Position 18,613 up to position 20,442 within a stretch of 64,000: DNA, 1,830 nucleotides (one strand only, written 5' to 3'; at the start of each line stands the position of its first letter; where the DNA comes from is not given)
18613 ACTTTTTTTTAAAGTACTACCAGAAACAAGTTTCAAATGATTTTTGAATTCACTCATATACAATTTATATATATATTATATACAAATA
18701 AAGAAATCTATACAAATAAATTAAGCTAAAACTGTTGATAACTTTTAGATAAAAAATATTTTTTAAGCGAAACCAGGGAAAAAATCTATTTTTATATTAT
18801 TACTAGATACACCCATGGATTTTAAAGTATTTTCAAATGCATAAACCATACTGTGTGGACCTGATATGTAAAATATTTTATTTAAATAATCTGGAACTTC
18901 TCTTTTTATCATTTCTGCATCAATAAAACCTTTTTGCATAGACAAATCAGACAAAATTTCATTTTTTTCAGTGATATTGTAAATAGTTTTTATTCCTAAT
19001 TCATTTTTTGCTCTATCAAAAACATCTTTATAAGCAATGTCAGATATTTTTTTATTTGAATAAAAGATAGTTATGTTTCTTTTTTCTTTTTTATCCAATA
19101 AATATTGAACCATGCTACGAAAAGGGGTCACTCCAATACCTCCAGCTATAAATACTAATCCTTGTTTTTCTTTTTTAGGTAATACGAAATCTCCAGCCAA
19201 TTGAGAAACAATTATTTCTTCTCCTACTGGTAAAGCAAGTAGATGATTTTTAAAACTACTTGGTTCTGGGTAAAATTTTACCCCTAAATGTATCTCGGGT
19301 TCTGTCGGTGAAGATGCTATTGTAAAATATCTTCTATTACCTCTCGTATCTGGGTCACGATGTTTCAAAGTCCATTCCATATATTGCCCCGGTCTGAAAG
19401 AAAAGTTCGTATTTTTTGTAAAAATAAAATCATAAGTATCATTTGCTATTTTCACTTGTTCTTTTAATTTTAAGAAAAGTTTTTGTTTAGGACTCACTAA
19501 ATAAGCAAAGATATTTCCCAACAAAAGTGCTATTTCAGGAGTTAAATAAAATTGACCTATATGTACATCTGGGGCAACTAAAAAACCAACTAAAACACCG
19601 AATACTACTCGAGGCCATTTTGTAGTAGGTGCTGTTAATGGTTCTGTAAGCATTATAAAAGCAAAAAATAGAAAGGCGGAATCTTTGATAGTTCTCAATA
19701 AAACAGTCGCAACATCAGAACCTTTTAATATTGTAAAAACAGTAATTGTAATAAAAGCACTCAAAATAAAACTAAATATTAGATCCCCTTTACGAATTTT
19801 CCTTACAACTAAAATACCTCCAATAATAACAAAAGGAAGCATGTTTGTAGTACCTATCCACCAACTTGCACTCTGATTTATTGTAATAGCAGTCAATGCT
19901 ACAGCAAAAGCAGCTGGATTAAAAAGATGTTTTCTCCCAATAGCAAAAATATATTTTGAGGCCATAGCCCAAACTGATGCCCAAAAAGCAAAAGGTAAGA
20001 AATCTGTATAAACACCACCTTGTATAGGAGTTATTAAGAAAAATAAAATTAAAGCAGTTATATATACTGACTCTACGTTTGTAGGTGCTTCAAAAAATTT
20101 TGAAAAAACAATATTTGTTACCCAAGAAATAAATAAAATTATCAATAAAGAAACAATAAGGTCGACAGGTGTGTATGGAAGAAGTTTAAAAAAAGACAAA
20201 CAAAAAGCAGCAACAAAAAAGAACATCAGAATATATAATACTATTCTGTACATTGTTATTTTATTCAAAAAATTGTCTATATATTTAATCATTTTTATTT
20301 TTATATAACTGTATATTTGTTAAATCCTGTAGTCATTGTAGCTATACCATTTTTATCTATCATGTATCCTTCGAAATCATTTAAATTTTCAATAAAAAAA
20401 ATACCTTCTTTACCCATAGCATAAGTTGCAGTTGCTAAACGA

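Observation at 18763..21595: Minimal flavin-based transmembrane electron-transfer module: FMN_bind protein, ApbE flavin transferase, RnfD/NqrB-like::FNR fusion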

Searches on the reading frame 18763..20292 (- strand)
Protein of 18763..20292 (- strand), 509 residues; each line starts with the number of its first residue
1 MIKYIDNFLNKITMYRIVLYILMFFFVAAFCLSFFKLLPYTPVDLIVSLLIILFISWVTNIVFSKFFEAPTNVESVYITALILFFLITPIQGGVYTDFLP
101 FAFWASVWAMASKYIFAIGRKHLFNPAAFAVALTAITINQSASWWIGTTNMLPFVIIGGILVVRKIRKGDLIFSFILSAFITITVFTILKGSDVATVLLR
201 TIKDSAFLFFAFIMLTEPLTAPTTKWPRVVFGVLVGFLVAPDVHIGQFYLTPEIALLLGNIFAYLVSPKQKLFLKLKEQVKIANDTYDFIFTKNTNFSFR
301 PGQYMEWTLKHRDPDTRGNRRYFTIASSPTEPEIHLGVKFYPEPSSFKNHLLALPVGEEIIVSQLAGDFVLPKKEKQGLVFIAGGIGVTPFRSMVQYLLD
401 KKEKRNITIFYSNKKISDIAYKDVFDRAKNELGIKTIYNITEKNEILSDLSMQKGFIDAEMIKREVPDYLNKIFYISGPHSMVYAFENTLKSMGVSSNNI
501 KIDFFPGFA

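Call 3: search_protein_families(library=pfam, proteins=[window:18763-20292:-], max_evalue=0.01)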
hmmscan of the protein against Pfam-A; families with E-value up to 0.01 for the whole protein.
window:18763-20292:- (509 aa): 4 families
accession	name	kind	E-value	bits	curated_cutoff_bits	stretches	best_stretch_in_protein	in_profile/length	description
PF00175.26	NAD_binding_1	-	2.7e-14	54.2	22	1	381-485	1-106/109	Oxidoreductase NAD-binding domain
PF03116.20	NQR2_RnfD_RnfE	-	2.3e-11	44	27.7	1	146-266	170-286/296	NQR2, RnfD, RnfE family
PF08030.17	NAD_binding_6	-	0.0016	18.9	22.2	1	379-419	4-49/156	Ferric reductase NAD binding domain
PF22290.1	DmmA-like_N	-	0.0055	17.6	33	0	371-499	13-123/124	Dimethylamine monooxygenase subunit DmmA-like, N-terminal domain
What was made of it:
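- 18763..20292 (-): Gene for the RnfD/NqrB-like::FNR-like fusion protein (509 aa). Pfam PF03116 plus PF00175 (call 3).
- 19489..20292 (-): RnfD/NqrB-like membrane domain with 10 helices (aa 1-268). Pfam PF03116 (call 3).
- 19123..19143 (-): GGIGVTP motif, the G-x-G-x-x-P nicotinamide-nucleotide binding signature. The motif lies inside the PF00175 match (call 3).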

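Call 4: search_protein_families(library=ncbifam, proteins=[window:18763-20292:-], max_evalue=0.01)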
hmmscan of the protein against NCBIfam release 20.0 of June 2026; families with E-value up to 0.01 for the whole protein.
window:18763-20292:- (509 aa): 25 families
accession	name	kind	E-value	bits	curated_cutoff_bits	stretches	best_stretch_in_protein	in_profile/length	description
NF009805.0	PRK13289.1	equivalog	6e-28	97.9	432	1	297-505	183-392/399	NO-inducible flavohemoprotein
NF058606.1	GlBtMonoRdsGbcB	equivalog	2.9e-20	72.5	500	1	283-497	25-239/362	glycine betaine monooxygenase reductase subunit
TIGR02160.1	PA_CoA_Oxy5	hypoth_equivalog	1.1e-19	70.4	420.8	1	295-505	29-241/352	1,2-phenylacetyl-CoA epoxidase subunit PaaE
NF007964.0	PRK10684.1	equivalog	1.4e-19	70.2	383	1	285-503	23-235/333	NADH oxidoreductase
NF005963.0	PRK08051.1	equivalog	6e-19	68.3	230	1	275-503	7-228/233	NAD(P)H-flavin reductase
NF040810.1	BenC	equivalog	3.3e-17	62.7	430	1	288-502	121-327/333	benzoate 1,2-dioxygenase electron transfer component BenC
NF045803.1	MethMoxFADbindMmoC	equivalog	1.1e-13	50.7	500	1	294-502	135-337/343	aromatic/alkene monooxygenase hydroxylase FAD-binding subunit MmoC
NF052252.1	flav_redu_LuxG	exception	3e-13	49.5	340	1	281-490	10-213/232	flavin mononucleotide reductase LuxG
NF006220.0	PRK08345.1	subfamily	5.3e-13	48.9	395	1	294-501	38-247/294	cytochrome-c3 hydrogenase subunit gamma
TIGR01941.1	nqrF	equivalog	7.4e-13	48.2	295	1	346-505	241-403/405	NADH:ubiquinone reductase (Na(+)-transporting) subunit F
NF008822.0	PRK11872.1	equivalog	7.6e-12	44.9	402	1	294-501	132-331/341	anthranilate 1,2-dioxygenase electron transfer component AntC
NF040830.1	sulfhyd_ShyC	equivalog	1.3e-10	41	600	1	294-458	34-191/288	NAD(P)-dependent hydrogenase/sulfhydrogenase 2 subunit gamma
TIGR02911.1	sulfite_red_B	equivalog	5.1e-08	32.3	288.6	1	351-503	73-222/261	anaerobic sulfite reductase subunit AsrB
NF002011.0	PRK00816.1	equivalog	1.1e-07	31.3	415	1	152-266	225-338/352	electron transport complex subunit RsxD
TIGR01946.1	rnfD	subfamily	3.5e-06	26.6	207.05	1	150-266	201-316/327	RnfABCDGE type electron transport complex subunit D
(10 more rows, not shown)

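Call 6: find_homologous_proteins(query=window:18763-20292:-, max_evalue=0.00001)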
Query window:18763-20292:- (509 aa): 7863 proteins with E <= 0.00001 among 8000 candidates; the best 120 are listed.
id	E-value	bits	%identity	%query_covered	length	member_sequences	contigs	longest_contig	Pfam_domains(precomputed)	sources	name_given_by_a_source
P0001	0.0e+0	1092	96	100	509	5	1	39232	PF00175.27,PF03116.21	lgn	-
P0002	0.0e+0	1085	95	100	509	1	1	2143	PF00175.27,PF03116.21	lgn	-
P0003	1.5e-263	893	77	100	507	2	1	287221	PF00175.27,PF03116.21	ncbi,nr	ncbi:MAG: RnfABCDGE type electron transport complex subunit D [Candidatus Nomurabacteria bacterium]|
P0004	5.2e-258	875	75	100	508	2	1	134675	PF00175.27,PF03116.21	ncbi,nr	ncbi:MAG: RnfABCDGE type electron transport complex subunit D [Candidatus Nomurabacteria bacterium]|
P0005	1.2e-255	867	75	100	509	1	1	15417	PF00175.27,PF03116.21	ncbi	-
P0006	4.0e-255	866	77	97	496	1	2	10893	PF00175.27,PF03116.21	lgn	-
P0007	2.6e-254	863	73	100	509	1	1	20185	PF00175.27,PF03116.21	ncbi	-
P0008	9.3e-254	861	73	100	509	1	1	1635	PF00175.27,PF03116.21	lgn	-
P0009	6.7e-253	858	72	100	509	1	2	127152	PF00175.27,PF03116.21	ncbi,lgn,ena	-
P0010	3.0e-252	856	73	100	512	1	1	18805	PF00175.27,PF03116.21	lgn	-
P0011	8.0e-252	855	72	100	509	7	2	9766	PF00175.27,PF03116.21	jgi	-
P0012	8.5e-252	855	73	100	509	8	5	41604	PF00175.27,PF03116.21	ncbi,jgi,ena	-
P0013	1.0e-251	854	73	100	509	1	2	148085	PF00175.27,PF03116.21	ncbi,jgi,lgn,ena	ncbi:MAG: RnfABCDGE type electron transport complex subunit D [Candidatus Paceibacterota bacterium]|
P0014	1.1e-251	854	74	97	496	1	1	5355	PF00175.27,PF03116.21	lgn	-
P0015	4.1e-251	852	72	100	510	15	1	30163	PF00175.27,PF03116.21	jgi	-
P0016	8.3e-251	851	72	100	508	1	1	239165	PF00175.27,PF03116.21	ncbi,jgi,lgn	ncbi:MAG: RnfABCDGE type electron transport complex subunit D [Candidatus Paceibacterota bacterium]|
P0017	4.4e-250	849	73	100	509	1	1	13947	PF00175.27,PF03116.21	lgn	-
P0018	1.0e-247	841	72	100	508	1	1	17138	PF00175.27,PF03116.21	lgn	-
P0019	1.3e-247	841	72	100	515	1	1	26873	PF00175.27,PF03116.21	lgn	-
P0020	2.1e-246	837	71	100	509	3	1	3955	PF00175.27,PF03116.21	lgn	-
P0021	3.0e-246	836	71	100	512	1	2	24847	PF00175.27,PF03116.21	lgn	-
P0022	3.5e-245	833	70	100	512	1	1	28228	PF00175.27,PF03116.21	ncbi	-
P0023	3.5e-245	833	72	100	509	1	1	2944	PF00175.27,PF03116.21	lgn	-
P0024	3.6e-244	829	73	97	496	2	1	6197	PF00175.27,PF03116.21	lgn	-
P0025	4.2e-244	829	71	100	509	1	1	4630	PF00175.27,PF03116.21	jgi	jgi:ferredoxin-NADP reductase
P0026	5.9e-244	829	69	100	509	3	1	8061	PF00175.27,PF03116.21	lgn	-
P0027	6.4e-244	829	71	97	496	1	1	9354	PF00175.27,PF03116.21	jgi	jgi:ferredoxin-NADP reductase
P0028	4.2e-243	826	72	97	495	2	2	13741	PF00175.27,PF03116.21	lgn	-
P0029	1.8e-240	817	70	100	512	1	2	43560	PF00175.27,PF03116.21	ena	-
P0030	4.1e-240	816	70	100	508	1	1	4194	PF00175.27,PF03116.21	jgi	jgi:ferredoxin-NADP reductase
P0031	9.1e-240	815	70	100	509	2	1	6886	PF00175.27,PF03116.21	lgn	-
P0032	4.3e-239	813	69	100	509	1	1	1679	PF00175.27,PF03116.21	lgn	-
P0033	7.1e-239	812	69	100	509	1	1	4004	PF00175.27,PF03116.21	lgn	-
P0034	2.7e-238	810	70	100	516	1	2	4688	PF00175.27,PF03116.21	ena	-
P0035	2.1e-236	804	71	97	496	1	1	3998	PF00175.27,PF03116.21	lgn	-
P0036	3.3e-236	803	68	100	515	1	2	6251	PF00175.27,PF03116.21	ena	-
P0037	2.3e-235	800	68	100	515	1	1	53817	PF00175.27,PF03116.21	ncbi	-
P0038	2.7e-235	800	68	100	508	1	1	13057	PF00175.27,PF03116.21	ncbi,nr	ncbi:MAG: glycine betaine catabolism [Patescibacteria group bacterium]|nr:glycine betaine catabolism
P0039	9.2e-235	798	68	100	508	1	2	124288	PF00175.27,PF03116.21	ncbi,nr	ncbi:MAG: RnfABCDGE type electron transport complex subunit D [Candidatus Pacebacteria bacterium]|nr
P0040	3.1e-234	797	69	99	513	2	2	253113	PF00175.27,PF03116.21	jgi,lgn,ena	jgi:ferredoxin-NADP reductase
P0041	3.5e-234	796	67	100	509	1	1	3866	PF00175.27,PF03116.21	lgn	-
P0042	2.0e-233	794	67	100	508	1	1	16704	PF00175.27,PF03116.21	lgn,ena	-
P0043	3.3e-233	793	67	100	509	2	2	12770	PF00175.27,PF03116.21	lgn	-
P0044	5.9e-233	792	67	100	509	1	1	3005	PF00175.27,PF03116.21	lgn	-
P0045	1.6e-232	791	70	97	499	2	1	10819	PF00175.27,PF03116.21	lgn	-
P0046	4.4e-232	790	68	100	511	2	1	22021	PF00175.27,PF03116.21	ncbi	-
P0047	1.0e-231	788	66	100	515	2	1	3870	PF00175.27,PF03116.21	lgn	-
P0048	2.3e-230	784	67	100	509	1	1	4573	PF00175.27,PF03116.21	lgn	-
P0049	3.4e-229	780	65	100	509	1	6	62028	PF00175.27,PF03116.21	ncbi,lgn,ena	-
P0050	9.9e-229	778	66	100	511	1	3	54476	PF00175.27,PF03116.21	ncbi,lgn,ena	-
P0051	3.7e-228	777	68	97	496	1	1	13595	PF00175.27,PF03116.21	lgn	-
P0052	6.5e-228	776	67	97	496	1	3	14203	PF00175.27,PF03116.21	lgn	-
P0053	4.7e-227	773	67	100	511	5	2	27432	PF00175.27,PF03116.21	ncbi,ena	-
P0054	3.1e-226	770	67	97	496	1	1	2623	PF00175.27,PF03116.21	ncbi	-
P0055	7.0e-226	769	65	100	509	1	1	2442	PF00175.27,PF03116.21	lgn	-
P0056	9.2e-225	765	64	100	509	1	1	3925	PF00175.27,PF03116.21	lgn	-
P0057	3.9e-224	763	63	100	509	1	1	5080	PF00175.27,PF03116.21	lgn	-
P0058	1.8e-221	754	65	100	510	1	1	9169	PF00175.27,PF03116.21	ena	-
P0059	6.2e-221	753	66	97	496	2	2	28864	PF00175.27,PF03116.21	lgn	-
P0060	2.2e-219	748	65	100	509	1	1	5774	PF00175.27,PF03116.21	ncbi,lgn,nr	ncbi:MAG: RnfABCDGE type electron transport complex subunit D [Candidatus Lloydbacteria bacterium]|n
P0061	1.0e-218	745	65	100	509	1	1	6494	PF00175.27,PF03116.21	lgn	-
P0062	2.8e-218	744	65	100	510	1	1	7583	PF00175.27,PF03116.21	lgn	-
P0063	3.1e-218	744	62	100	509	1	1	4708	PF00175.27,PF03116.21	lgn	-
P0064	2.6e-217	741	64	100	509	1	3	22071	PF00175.27,PF03116.21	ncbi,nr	ncbi:MAG: RnfABCDGE type electron transport complex subunit D [Patescibacteria group bacterium]|nr:R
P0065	4.0e-217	740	65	97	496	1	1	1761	PF00175.27,PF03116.21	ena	-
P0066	3.4e-216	737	64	100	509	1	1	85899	PF00175.27,PF03116.21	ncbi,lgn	-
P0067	1.1e-214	732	63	100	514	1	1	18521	PF00175.27,PF03116.21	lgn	-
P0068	1.5e-213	728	63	100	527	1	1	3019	PF00175.27,PF03116.21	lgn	-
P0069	6.5e-212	723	65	100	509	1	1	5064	PF00175.27,PF03116.21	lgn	-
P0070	4.0e-211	720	62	100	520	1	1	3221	PF00175.27,PF03116.21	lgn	-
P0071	1.7e-210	718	62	100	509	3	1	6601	PF00175.27,PF03116.21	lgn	-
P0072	2.3e-210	718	61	100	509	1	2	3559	PF00175.27,PF03116.21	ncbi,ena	-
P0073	2.2e-209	715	62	100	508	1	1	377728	PF00175.27,PF03116.21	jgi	-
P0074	2.3e-209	715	62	100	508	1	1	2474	PF00175.27,PF03116.21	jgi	jgi:ferredoxin-NADP reductase/Na+-translocating ferredoxin:NAD+ oxidoreductase RnfD subunit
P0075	2.3e-209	715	62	100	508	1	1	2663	PF00175.27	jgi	jgi:glycine betaine catabolism B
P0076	1.1e-208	712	63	97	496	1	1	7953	PF00175.27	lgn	-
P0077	1.4e-207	709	62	100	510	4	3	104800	PF00175.27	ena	-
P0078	1.4e-207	709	63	97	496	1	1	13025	PF00175.27,PF03116.21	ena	-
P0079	2.2e-207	708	65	97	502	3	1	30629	PF00175.27,PF03116.21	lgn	-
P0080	2.6e-206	705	63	97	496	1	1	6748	PF00175.27,PF03116.21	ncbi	-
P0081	5.3e-206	703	62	100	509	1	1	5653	PF00175.27,PF03116.21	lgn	-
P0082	1.0e-204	699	61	100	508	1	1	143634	PF00175.27,PF03116.21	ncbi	-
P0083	1.0e-202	693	62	97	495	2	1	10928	PF00175.27,PF03116.21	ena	-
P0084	7.3e-202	690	60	100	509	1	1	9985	PF00175.27,PF03116.21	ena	-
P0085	8.2e-201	686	59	100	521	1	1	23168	PF00175.27,PF03116.21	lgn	-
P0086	5.1e-200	684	60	100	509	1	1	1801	PF00175.27,PF03116.21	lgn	-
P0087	1.3e-198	679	59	100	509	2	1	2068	PF00175.27,PF03116.21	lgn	-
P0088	3.0e-198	678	60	100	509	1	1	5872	PF00175.27,PF03116.21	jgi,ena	-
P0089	4.3e-198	677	59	100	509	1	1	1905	PF00175.27,PF03116.21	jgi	jgi:glycine betaine catabolism B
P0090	4.6e-198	677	60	100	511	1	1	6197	PF00175.27,PF03116.21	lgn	-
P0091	7.9e-198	677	60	97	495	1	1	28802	PF00175.27,PF03116.21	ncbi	-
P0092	2.3e-197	675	60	99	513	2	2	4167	PF00175.27,PF03116.21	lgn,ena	-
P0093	2.3e-197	675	59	99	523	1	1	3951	PF00175.27,PF03116.21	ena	-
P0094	4.0e-196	671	58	97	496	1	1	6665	PF00175.27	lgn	-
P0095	4.9e-196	671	59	100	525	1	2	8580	PF00175.27,PF08030.18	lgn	-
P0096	1.7e-195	669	58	100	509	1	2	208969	PF00175.27,PF03116.21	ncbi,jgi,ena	-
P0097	2.3e-195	668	58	100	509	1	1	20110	PF00175.27,PF03116.21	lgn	-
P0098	3.6e-195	668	59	100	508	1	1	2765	PF00175.27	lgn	-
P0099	7.9e-195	667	59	100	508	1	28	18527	PF00175.27,PF03116.21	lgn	-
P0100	1.0e-194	666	59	99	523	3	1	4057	PF00175.27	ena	-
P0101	2.6e-194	665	58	99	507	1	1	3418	PF00175.27,PF03116.21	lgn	-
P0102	5.0e-194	664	57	100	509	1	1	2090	PF00175.27,PF03116.21,PF08030.18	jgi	jgi:ferredoxin-NADP reductase/Na+-translocating ferredoxin:NAD+ oxidoreductase RnfD subunit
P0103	2.1e-193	662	60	100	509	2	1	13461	PF00175.27,PF03116.21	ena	-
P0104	2.4e-193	662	59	99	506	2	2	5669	PF00175.27,PF03116.21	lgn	-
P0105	1.1e-192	659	57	99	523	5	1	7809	PF00175.27,PF03116.21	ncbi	-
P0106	1.6e-192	659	58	100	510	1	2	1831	PF00175.27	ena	-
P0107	1.9e-192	659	56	100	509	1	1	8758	PF00175.27,PF03116.21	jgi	jgi:ferredoxin-NADP reductase/Na+-translocating ferredoxin:NAD+ oxidoreductase RnfD subunit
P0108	2.2e-192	659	58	100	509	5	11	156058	PF00175.27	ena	-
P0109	3.1e-192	658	58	100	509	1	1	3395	PF00175.27,PF03116.21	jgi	jgi:ferredoxin-NADP reductase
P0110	5.0e-192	657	57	100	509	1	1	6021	PF00175.27,PF03116.21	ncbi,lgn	-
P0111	5.6e-192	657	58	100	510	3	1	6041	PF00175.27,PF03116.21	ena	-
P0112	1.0e-191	656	58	100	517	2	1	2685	PF00175.27,PF03116.21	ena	-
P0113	1.1e-191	656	59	100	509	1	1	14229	PF00175.27,PF03116.21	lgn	-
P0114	1.7e-191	656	58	100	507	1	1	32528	PF00175.27,PF03116.21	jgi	-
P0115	2.2e-191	655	57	100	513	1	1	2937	PF00175.27,PF03116.21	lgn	-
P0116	3.6e-191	655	58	100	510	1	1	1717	PF00175.27,PF03116.21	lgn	-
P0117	3.7e-191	655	57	100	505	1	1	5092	PF00175.27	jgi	jgi:glycine betaine catabolism B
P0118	4.6e-191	654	57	100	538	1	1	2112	PF00175.27,PF03116.21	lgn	-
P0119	4.9e-191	654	58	100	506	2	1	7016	PF00175.27,PF03116.21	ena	-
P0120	6.3e-191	654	57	100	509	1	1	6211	PF00175.27,PF03116.21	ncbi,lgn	-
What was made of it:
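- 18763..20292 (-): 7,863 homologues at E <= 1e-5; the best 120 listed are CPR proteins of 495-538 aa (call 6).
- Database annotations call the relatives 'RnfABCDGE type electron transport complex subunit D' (call 6).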

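Call 10: search_solved_structures(query=window:18763-20292:-, max_evalue=0.01, show_alignments=0)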
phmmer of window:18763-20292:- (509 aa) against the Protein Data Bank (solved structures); distinct sequences matched with E-value up to 0.01: 53.
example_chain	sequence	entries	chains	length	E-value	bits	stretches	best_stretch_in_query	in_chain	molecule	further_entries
6o0a_A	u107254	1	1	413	9.2e-10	41.3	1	270-499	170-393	Flavohemoglobin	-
7qty_A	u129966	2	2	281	1.1e-08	37.7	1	344-507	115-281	Na(+)-translocating NADH-quinone reductase subunit F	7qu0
4u9u_A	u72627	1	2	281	2.8e-08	36.4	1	344-507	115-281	Na(+)-translocating NADH-quinone reductase subunit F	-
8ad4_A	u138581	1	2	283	2.8e-08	36.4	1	344-507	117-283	Na(+)-translocating NADH-quinone reductase subunit F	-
4uaj_A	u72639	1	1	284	2.9e-08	36.4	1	344-507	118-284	Na(+)-translocating NADH-quinone reductase subunit F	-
7xk3_F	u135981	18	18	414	3.9e-08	35.9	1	344-507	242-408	Na(+)-translocating NADH-quinone reductase subunit F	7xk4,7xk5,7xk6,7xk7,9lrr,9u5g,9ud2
8a1t_F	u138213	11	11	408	6.4e-08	35.2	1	344-507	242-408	Na(+)-translocating NADH-quinone reductase subunit F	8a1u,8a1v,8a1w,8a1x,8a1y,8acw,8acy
8ad3_A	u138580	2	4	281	1.5e-07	34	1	344-504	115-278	Na(+)-translocating NADH-quinone reductase subunit F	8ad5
4wqm_A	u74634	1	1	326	3.7e-07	32.7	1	290-490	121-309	Toluene-4-monooxygenase electron transfer component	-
2r6h_A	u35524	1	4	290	9.2e-07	31.4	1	343-505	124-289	NADH:ubiquinone oxidoreductase, Na translocating, F subunit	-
7qu3_A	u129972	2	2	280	1.7e-06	30.5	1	344-507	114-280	Na(+)-translocating NADH-quinone reductase subunit F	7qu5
3ozu_A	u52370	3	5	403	2e-06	30.3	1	298-505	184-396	Flavohemoprotein | Flavohemoglobin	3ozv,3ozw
2eix_A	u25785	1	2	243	2.3e-06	30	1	319-496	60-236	NADH-cytochrome b5 reductase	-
1cqx_A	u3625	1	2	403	2.7e-06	29.8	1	298-505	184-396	FLAVOHEMOPROTEIN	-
1qfj_A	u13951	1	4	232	3.2e-06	29.6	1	282-415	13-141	PROTEIN (FLAVIN REDUCTASE)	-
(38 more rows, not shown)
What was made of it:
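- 18766..19485 (-): Cytoplasmic FNR-like domain that binds FAD and NAD(P)H (aa 270-509). PDB sequence hits to flavohemoglobin (E 9e-10) and NqrF (E 1e-8) (call 10).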

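Call 15: find_related_loci(query=A1, collection=genome_contigs, flank=6000)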
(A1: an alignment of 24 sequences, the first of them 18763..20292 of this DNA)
Query A1 (509 aa) in genome_contigs; peptide patterns used: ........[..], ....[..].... (x = any residue, [..] = any of these).
600 stretches matched a pattern (row limit reached: there are more); 465 encode a relative of the query (tblastn E <= 1e-3); the best 80 are kept; 80 distinct loci.
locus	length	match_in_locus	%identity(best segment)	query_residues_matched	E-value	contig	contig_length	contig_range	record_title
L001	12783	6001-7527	73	1-509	0e+0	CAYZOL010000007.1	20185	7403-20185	MAG TPA_asm: uncultured Candidatus Saccharibacteria bacterium isolate SRP342105_co1_326 genome assembly, contig: NODE_35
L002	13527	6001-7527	72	1-509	0e+0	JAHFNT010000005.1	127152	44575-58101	MAG: Candidatus Nomurabacteria bacterium isolate nzgw487 NODE_108_length_127153_cov_5.038156, whole genome shotgun seque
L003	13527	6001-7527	73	1-509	0e+0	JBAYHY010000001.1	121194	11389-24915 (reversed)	MAG: Candidatus Paceibacterota bacterium isolate SO_2016_GW1_160 scaffold00339_OW334_2016, whole genome shotgun sequence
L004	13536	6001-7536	70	1-509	0e+0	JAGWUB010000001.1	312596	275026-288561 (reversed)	MAG: Patescibacteria group bacterium isolate REEB387 contig-150_4, whole genome shotgun sequence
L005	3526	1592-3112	57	5-508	0e+0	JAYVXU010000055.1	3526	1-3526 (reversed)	MAG: Candidatus Adlerbacteria bacterium isolate GL85_DN_metabinner_15 GL85_DN_metabinner_15_54, whole genome shotgun seq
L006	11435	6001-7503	59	1-509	0e+0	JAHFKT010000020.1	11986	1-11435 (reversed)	MAG: Candidatus Yanofskybacteria bacterium isolate nzgw416 NODE_3740_length_11987_cov_3.668043, whole genome shotgun seq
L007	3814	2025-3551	55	1-509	0e+0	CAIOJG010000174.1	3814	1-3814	MAG: Candidatus Magasanikbacteria bacterium isolate AM_bin-3693 genome assembly, contig: bin-3693:174/190, whole genome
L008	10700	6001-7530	57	1-509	0e+0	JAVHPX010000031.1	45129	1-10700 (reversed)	MAG: Candidatus Paceibacterota bacterium isolate WB01no19_32_21 NODE_324_length_45129_cov_12.949283, whole genome shotgu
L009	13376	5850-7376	55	1-509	0e+0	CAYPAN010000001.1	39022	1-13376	MAG TPA_asm: uncultured Candidatus Saccharibacteria bacterium isolate binchicken_co241_293 genome assembly, contig: NODE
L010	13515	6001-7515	55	2-509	0e+0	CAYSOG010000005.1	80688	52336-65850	MAG TPA_asm: uncultured Gammaproteobacteria bacterium isolate SRP200132_co1_489 genome assembly, contig: NODE_378_length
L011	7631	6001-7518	55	1-509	0e+0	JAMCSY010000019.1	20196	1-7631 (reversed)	MAG: Patescibacteria group bacterium isolate FK_Sedi_A_Bin.193 NODE_6037_length_20196_cov_13.1712, whole genome shotgun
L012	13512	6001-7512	56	1-508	0e+0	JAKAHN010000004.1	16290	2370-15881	MAG: bacterium isolate WY3.bin111 NODE_6090_length_16290_cov_1.289055, whole genome shotgun sequence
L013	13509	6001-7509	54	5-509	0e+0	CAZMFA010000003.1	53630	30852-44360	MAG TPA_asm: uncultured Candidatus Saccharibacteria bacterium isolate SRP271791_co2_64 genome assembly, contig: NODE_57_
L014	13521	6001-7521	54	1-509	0e+0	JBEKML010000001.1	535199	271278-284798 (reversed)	MAG: Minisyncoccia bacterium isolate SPRUCE 393 SPRUCE_393_1, whole genome shotgun sequence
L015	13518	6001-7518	53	1-509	0e+0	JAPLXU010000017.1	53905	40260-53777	MAG: Candidatus Nomurabacteria bacterium isolate LacPavin_0419_WC70L_MAG_39_11 LacPavin_0419_WC70L_scaffold_320701, whol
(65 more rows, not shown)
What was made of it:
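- Closest known: NQR/RNF-like. Different: The family is much larger than the 127 clusters reported: at least 465 species in one scan (call 15).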
